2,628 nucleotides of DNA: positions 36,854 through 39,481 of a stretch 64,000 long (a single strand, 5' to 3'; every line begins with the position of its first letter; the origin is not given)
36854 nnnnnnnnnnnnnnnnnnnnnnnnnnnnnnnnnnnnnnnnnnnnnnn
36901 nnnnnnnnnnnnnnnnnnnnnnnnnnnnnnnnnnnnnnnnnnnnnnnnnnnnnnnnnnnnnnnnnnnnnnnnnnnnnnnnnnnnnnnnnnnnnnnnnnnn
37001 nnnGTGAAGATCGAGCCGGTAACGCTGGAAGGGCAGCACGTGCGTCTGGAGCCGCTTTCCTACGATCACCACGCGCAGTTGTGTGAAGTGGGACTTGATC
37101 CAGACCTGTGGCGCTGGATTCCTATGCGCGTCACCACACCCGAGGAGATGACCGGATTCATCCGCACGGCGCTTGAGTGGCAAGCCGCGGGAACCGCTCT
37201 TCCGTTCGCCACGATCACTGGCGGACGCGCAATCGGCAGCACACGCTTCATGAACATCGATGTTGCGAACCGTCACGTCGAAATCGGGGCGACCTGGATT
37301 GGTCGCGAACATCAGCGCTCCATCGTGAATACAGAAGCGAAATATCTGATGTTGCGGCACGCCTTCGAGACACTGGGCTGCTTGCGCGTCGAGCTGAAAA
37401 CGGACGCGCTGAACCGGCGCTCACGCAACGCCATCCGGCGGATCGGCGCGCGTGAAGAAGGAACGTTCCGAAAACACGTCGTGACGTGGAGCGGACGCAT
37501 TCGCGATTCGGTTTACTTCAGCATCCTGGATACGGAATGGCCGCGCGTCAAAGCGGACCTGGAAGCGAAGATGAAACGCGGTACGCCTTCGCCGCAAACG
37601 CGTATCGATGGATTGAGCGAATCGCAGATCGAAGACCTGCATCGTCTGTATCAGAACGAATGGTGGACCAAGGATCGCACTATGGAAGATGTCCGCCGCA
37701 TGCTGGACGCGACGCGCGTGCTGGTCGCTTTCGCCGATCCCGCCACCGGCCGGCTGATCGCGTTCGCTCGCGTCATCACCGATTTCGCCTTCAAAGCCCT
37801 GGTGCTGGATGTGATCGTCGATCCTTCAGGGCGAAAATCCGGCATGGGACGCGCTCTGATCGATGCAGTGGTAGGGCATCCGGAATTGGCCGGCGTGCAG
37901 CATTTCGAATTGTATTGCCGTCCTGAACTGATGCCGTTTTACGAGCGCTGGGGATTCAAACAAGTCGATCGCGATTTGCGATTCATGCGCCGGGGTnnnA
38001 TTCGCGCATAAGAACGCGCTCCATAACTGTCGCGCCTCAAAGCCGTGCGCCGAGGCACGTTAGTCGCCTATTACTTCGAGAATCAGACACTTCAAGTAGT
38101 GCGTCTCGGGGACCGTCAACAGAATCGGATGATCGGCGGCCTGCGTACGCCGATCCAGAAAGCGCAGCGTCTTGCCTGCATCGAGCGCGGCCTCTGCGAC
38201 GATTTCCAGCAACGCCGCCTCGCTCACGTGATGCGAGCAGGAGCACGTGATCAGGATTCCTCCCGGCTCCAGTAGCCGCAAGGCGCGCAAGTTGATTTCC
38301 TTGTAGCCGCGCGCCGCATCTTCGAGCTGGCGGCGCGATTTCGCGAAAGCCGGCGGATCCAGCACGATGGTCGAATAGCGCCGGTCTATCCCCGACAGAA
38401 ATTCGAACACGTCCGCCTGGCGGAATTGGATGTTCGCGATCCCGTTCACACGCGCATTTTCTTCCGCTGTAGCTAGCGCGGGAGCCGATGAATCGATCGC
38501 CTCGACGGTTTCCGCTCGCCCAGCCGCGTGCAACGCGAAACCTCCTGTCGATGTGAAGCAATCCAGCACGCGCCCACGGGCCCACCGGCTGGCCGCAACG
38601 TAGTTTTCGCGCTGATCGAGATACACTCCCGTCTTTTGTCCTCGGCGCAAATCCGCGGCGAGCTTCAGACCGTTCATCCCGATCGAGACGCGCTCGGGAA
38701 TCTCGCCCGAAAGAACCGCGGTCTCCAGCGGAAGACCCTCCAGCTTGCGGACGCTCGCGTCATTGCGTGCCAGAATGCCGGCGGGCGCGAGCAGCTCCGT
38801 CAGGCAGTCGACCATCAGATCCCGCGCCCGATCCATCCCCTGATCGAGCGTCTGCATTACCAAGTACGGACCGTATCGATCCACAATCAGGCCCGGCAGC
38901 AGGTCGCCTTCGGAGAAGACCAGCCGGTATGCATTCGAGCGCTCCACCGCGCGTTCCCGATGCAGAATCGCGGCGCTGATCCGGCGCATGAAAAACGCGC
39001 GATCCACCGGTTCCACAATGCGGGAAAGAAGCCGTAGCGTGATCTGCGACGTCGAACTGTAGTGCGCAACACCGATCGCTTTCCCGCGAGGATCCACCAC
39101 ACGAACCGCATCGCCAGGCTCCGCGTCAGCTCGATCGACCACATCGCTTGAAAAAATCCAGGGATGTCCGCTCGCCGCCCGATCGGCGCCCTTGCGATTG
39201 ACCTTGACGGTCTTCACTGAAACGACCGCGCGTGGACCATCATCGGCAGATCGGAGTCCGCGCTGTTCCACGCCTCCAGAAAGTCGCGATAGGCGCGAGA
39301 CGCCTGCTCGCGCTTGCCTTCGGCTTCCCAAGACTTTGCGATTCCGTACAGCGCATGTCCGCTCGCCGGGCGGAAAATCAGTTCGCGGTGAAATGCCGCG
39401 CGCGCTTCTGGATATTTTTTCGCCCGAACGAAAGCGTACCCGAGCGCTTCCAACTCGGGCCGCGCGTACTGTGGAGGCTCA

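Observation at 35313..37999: GYF-like + FHA-like reader domains fused to a PrsW-type intramembrane protease and coupled to a double GNAT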

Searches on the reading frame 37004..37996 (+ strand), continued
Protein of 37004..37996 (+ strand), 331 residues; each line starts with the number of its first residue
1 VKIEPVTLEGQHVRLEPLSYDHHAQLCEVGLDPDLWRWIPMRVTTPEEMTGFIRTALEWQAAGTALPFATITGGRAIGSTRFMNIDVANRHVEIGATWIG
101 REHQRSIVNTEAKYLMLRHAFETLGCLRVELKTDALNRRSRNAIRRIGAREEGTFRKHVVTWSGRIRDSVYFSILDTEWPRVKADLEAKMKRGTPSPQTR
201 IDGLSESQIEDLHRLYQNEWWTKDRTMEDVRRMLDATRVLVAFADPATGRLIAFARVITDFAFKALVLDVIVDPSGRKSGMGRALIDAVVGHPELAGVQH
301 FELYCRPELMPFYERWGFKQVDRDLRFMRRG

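Call 66: search_solved_structures(query=window:37004-37996:+, max_evalue=1e-10, show_alignments=3)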
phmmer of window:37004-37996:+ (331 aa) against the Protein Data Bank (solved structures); distinct sequences matched with E-value up to 1e-10: 8.
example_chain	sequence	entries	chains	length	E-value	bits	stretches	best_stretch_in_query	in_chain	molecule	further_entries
8gxk_A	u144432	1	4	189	1.4e-33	119.7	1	5-189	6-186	Protein N-acetyltransferase, RimJ/RimL family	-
8gxj_A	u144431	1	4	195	3.4e-29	105.3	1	4-189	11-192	N-acetyltransferase domain-containing protein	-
1yre_A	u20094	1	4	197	3.5e-29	105.2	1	4-189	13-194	hypothetical protein PA3270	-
8gxf_B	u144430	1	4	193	4.7e-27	98.2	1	2-191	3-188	GCN5 family acetyltransferase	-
2z0z_A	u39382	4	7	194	8.8e-27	97.3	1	5-193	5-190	Putative uncharacterized protein TTHA1799 | Ribosomal-protein-alanine acetyltransferase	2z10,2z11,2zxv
3tcv_A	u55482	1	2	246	3.5e-23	85.5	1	6-188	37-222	GCN5-related N-acetyltransferase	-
2ozh_A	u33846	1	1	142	5.2e-15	58.6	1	212-319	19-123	Hypothetical protein XCC2953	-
3pzj_A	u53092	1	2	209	1.8e-13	53.6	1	6-183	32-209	Probable acetyltransferases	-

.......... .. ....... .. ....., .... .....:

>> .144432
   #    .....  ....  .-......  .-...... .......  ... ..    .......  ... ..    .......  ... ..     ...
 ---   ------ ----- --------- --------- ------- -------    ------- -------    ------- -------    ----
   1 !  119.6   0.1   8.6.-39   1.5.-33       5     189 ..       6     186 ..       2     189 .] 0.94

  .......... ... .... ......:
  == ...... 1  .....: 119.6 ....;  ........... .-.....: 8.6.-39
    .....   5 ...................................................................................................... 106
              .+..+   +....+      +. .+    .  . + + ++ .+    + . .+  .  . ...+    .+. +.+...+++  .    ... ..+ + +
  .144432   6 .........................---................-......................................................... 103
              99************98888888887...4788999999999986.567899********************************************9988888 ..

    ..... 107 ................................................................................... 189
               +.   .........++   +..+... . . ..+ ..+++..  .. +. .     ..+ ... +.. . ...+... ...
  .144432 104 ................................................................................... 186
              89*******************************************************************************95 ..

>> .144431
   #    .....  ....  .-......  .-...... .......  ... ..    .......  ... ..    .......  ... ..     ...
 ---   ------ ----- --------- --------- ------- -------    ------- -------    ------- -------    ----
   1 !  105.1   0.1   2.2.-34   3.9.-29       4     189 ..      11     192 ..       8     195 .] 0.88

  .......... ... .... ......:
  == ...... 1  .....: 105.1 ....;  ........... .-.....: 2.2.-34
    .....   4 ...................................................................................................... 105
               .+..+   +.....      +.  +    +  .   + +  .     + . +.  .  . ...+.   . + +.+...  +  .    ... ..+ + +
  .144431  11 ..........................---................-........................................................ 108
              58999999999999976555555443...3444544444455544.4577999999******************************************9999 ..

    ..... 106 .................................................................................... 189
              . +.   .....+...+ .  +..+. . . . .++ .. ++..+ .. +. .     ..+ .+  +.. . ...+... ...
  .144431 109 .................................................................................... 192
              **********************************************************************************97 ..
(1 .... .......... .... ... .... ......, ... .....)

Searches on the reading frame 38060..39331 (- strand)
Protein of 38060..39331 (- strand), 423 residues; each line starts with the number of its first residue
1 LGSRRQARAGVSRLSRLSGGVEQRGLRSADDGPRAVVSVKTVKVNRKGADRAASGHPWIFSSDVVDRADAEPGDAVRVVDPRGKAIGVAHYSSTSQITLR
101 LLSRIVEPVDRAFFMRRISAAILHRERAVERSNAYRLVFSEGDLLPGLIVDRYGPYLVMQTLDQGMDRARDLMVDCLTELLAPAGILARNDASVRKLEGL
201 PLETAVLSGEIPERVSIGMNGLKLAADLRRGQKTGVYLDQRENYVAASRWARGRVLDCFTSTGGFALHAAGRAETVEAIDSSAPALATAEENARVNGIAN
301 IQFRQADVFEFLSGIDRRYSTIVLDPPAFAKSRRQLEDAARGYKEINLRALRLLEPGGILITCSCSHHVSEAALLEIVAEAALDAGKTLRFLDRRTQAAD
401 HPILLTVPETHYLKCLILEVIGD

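Call 3: search_protein_families(library=pfam, proteins=[window:38060-39331:-], max_evalue=0.1)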
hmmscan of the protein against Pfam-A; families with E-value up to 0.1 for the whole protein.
window:38060-39331:- (423 aa): 15 families
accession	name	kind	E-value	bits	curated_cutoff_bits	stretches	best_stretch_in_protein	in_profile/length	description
PF10672.15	Methyltrans_SAM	-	4.2e-21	75.9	27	1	205-394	76-264/286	S-adenosylmethionine-dependent methyltransferase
PF17785.7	PUA_3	-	1.2e-19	70.3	22.6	1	42-104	1-64/64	PUA-like domain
PF13847.12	Methyltransf_31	-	4e-12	46.5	27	1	254-376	6-120/145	Methyltransferase domain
PF05175.20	MTS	-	7.4e-09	35.9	23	1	252-379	32-155/170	Methyltransferase small domain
PF13649.12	Methyltransf_25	-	4e-07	31.1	27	1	255-324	1-70/97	Methyltransferase domain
PF03602.21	Cons_hypoth95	-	9.8e-06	25.8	24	1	250-338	40-131/182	Conserved hypothetical protein 95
PF09445.16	Methyltransf_15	-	2.7e-05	24.2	22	1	254-327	3-80/165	RNA cap guanine-N2 methyltransferase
PF02005.22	TRM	-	0.0017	18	27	1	253-329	51-129/376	N2,N2-dimethylguanosine tRNA methyltransferase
PF08241.18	Methyltransf_11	-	0.0031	18.5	21.2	1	261-360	6-93/95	Methyltransferase domain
PF05195.22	AMP_N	-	0.02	15.1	24.6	1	268-325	1-58/121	Aminopeptidase P, N-terminal domain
PF01472.26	PUA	-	0.022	15.1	24.8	1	69-94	30-55/74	PUA domain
PF02475.24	TRM5-TYW2_MTfase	-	0.024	15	28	1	251-311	36-99/164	TRM5/TYW2 methyltransferase domain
PF01189.24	Methyltr_RsmB-F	-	0.028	14.5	27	0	256-373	13-147/199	16S rRNA methyltransferase RsmB/F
PF01728.25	FtsJ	-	0.073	13.4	24.1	0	252-362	22-137/181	FtsJ-like methyltransferase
PF01170.24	UPF0020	-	0.092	12.9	22.3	0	276-366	79-168/197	RMKL-like, methyltransferase domain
